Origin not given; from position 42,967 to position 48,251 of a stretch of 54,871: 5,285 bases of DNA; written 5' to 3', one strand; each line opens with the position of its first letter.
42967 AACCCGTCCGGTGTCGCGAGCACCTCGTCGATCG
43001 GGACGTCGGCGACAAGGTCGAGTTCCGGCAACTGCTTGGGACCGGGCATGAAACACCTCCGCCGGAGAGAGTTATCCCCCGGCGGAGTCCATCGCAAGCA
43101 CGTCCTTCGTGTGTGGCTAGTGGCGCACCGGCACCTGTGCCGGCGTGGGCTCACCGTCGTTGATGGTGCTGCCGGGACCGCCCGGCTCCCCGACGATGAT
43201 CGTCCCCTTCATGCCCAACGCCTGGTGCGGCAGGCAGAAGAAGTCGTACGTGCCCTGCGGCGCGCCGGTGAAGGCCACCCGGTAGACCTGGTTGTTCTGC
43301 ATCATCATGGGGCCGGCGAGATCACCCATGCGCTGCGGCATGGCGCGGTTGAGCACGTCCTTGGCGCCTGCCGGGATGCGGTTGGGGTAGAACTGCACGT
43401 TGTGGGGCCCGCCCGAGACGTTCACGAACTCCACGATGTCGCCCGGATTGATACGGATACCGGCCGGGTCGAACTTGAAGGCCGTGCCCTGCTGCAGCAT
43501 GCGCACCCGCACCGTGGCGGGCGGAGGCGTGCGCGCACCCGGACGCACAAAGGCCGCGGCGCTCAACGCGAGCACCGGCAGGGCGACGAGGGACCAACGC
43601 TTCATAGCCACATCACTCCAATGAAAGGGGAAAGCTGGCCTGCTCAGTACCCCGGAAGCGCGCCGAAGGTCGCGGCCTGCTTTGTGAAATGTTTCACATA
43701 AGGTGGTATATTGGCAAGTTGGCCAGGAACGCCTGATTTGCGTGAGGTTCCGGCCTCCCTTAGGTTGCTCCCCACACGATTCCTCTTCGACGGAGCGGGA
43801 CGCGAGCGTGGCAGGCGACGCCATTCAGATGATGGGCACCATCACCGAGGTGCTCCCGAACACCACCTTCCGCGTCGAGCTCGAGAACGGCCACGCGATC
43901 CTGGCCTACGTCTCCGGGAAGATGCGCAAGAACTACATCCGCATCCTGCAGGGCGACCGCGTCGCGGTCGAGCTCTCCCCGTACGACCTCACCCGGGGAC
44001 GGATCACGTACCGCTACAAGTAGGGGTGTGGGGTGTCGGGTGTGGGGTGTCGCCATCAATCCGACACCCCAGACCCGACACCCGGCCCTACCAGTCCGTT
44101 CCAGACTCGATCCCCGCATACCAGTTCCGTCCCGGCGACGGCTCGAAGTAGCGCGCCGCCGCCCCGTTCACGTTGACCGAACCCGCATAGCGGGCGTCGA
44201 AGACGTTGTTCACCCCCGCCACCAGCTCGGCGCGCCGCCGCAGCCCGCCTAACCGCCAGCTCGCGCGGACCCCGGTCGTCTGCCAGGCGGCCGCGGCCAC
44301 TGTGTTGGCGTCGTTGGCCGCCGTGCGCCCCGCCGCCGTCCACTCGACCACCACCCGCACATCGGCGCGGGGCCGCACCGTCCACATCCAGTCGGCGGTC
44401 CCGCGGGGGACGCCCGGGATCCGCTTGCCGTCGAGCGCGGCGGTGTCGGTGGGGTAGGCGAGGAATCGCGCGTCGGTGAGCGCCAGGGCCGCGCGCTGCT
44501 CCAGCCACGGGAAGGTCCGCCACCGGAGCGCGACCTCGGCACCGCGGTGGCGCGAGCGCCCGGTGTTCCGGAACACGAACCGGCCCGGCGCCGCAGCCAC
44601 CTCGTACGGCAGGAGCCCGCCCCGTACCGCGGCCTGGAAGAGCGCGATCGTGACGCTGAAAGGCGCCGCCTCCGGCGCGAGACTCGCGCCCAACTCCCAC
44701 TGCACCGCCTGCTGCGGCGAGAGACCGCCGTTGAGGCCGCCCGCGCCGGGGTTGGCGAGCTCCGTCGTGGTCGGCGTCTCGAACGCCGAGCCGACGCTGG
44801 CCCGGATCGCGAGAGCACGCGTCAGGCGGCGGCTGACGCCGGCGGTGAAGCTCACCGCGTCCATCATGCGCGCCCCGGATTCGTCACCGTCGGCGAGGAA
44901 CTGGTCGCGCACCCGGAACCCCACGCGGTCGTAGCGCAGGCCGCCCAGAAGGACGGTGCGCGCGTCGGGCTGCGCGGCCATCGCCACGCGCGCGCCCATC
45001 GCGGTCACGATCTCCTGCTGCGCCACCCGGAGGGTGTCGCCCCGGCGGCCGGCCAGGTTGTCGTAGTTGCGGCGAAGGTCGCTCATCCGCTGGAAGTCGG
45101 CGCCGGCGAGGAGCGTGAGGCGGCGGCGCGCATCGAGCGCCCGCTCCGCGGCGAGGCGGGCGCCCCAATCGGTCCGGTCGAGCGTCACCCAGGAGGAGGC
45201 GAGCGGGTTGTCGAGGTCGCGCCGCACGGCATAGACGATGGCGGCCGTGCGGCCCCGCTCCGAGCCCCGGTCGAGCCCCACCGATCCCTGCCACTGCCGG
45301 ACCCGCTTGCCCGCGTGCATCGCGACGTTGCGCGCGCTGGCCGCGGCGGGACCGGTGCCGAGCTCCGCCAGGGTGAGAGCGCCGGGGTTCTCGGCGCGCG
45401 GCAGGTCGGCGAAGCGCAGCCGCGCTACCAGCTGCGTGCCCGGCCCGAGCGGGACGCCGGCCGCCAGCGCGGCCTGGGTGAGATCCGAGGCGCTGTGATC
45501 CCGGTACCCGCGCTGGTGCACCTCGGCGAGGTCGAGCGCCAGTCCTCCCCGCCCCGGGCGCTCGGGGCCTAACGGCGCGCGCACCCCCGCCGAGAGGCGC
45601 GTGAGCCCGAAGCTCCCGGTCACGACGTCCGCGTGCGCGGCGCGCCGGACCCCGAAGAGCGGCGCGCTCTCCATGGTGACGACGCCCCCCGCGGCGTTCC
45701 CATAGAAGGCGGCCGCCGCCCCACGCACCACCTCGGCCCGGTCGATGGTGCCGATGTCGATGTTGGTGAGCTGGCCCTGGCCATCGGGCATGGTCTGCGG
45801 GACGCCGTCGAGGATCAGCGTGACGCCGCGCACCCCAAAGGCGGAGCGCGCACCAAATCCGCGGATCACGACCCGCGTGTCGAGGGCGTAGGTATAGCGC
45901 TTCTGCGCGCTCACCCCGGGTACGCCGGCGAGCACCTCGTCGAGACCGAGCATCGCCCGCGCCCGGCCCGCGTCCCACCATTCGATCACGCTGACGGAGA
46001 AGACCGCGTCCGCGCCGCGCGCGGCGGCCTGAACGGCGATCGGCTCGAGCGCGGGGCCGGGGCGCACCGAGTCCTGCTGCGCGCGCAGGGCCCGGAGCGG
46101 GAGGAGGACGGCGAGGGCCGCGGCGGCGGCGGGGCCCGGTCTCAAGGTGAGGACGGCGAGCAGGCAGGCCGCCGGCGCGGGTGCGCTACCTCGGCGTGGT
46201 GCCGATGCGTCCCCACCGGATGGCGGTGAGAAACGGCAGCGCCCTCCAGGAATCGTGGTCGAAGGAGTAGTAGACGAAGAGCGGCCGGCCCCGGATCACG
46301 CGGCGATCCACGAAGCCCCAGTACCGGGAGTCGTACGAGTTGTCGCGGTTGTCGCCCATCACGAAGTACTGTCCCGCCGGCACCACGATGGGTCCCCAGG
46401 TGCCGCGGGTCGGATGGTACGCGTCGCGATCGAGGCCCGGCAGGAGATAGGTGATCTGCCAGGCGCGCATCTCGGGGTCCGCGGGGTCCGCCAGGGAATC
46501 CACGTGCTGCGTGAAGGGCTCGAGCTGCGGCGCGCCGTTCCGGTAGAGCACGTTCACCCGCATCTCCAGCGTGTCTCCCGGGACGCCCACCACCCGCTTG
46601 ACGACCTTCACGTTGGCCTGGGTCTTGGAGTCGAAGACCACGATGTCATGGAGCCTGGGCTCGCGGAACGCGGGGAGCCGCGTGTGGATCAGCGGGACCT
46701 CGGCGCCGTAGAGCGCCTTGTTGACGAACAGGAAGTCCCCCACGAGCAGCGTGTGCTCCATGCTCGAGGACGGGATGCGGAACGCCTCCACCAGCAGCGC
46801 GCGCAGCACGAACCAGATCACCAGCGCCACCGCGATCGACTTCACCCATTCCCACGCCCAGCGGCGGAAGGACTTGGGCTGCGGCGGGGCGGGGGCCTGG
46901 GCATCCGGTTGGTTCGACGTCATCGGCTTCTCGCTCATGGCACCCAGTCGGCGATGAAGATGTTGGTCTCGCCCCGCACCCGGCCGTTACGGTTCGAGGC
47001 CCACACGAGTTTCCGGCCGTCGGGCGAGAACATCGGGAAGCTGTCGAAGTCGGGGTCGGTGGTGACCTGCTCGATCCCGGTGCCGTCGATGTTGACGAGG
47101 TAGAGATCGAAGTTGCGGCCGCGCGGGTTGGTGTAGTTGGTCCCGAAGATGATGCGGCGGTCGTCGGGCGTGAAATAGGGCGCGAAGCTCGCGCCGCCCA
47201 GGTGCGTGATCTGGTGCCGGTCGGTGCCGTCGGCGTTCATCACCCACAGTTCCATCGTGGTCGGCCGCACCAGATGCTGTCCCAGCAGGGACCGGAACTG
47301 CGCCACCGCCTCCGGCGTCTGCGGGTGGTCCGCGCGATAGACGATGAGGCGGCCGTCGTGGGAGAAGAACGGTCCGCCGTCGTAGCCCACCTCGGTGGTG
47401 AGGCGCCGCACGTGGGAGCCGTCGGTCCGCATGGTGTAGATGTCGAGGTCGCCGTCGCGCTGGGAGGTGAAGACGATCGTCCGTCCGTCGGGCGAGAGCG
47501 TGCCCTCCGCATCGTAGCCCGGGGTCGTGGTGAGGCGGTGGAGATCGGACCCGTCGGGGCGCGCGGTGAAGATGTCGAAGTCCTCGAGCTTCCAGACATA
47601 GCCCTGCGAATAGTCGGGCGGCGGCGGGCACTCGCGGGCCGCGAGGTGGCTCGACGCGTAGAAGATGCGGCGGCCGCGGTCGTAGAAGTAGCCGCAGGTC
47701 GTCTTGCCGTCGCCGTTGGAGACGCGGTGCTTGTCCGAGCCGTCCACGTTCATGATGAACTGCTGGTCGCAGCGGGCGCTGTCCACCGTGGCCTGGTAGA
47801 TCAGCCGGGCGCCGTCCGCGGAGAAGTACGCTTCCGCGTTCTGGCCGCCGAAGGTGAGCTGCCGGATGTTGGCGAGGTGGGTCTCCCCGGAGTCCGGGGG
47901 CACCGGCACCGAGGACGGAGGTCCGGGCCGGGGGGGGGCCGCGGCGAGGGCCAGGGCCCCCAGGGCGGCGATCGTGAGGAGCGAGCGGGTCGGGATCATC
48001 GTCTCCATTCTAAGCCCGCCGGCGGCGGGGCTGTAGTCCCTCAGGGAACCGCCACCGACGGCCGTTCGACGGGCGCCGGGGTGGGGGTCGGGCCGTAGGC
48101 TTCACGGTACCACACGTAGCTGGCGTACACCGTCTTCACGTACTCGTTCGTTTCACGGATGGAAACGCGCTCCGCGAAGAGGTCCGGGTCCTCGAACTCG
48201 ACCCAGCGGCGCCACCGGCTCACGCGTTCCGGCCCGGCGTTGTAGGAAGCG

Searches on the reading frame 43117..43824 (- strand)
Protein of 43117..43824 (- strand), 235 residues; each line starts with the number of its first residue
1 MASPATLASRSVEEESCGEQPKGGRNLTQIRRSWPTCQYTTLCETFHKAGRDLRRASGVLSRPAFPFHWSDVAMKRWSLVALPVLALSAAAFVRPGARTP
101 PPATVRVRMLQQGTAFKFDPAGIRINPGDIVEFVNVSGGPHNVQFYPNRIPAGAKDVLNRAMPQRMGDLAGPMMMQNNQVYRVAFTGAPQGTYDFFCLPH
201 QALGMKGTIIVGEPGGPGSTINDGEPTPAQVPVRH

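Call 31: search_protein_families(library=pfam, proteins=[window:43117-43824:-], max_evalue=0.01)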
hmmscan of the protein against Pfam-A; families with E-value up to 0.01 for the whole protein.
window:43117-43824:- (235 aa): 2 families
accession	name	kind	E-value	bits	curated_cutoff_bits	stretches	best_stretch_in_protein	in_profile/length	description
PF00127.26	Copper-bind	-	1.5e-18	67.5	21.2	1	110-211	6-98/99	Copper binding proteins, plastocyanin/azurin family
PF13473.12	Cupredoxin_1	-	0.0024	18.3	27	0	175-211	70-104/104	Cupredoxin-like domain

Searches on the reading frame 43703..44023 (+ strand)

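Call 31: search_protein_families(library=pfam, proteins=[window:43703-44023:+], max_evalue=0.01)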
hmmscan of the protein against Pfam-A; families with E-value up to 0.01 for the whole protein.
window:43703-44023:+ (106 aa): 1 family
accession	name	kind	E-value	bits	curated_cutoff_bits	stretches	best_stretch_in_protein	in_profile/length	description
PF01176.25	eIF-1a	-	6.1e-28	96.7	30.2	1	41-104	1-64/64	Translation initiation factor 1A / IF-1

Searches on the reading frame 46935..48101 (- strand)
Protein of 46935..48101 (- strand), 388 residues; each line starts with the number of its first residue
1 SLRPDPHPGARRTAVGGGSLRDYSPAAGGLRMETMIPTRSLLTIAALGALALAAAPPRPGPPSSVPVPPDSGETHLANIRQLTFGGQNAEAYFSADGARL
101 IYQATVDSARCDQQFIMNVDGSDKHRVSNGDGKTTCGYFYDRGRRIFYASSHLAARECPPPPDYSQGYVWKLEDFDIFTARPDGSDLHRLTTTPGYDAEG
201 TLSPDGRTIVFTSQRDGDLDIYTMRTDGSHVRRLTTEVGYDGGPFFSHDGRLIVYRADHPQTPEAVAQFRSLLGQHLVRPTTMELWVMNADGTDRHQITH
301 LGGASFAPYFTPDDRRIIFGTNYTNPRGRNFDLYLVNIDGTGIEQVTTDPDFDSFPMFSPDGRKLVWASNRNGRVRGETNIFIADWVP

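Call 31: search_protein_families(library=pfam, proteins=[window:46935-48101:-], max_evalue=0.01)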
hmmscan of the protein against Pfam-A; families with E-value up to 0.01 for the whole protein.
window:46935-48101:- (388 aa): 2 families
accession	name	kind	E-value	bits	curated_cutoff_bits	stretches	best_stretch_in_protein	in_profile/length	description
PF07676.18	PD40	-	2.2e-36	123.4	20.9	3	189-222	3-37/38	WD40-like Beta Propeller Repeat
PF00930.27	DPPIV_N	-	0.0043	16.3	22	0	204-263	290-353/354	Dipeptidyl peptidase IV (DPP IV) N-terminal region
